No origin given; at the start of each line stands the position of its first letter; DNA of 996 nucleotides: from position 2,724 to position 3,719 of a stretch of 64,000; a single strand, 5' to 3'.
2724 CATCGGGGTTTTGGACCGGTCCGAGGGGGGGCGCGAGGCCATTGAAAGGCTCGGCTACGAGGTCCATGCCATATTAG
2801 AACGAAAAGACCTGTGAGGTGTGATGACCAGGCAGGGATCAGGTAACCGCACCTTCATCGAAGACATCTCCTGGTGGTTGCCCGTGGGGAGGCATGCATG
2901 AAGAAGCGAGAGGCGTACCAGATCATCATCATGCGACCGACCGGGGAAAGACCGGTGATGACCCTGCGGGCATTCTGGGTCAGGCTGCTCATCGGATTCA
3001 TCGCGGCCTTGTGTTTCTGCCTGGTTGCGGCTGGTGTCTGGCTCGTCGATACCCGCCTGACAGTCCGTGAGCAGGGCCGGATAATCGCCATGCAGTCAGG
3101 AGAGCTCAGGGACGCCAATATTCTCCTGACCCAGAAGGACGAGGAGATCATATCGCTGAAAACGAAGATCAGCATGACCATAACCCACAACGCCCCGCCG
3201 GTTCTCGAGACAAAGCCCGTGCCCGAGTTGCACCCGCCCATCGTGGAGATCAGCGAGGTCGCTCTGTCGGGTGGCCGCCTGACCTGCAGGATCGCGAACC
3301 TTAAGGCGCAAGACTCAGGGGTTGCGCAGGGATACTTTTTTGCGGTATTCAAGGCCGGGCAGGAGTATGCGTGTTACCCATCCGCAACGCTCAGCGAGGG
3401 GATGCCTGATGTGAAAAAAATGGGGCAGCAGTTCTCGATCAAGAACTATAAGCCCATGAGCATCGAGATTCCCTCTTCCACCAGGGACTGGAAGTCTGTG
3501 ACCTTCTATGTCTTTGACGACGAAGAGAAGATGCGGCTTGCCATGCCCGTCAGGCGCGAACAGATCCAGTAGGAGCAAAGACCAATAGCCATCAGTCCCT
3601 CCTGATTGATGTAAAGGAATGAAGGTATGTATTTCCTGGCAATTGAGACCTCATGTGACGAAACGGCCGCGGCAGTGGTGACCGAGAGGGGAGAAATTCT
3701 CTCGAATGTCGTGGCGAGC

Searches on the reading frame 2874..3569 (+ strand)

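Call 23: search_protein_families(library=pfam, proteins=[window:2874-3569:+], max_evalue=0.01)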
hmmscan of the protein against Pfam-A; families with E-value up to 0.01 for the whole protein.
window:2874-3569:+ (232 aa): 1 family
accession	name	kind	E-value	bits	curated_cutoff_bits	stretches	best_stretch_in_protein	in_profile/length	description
PF17450.8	Melibiase_2_C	-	0.0072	17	22.5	0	125-187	14-74/87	Alpha galactosidase A C-terminal beta sandwich domain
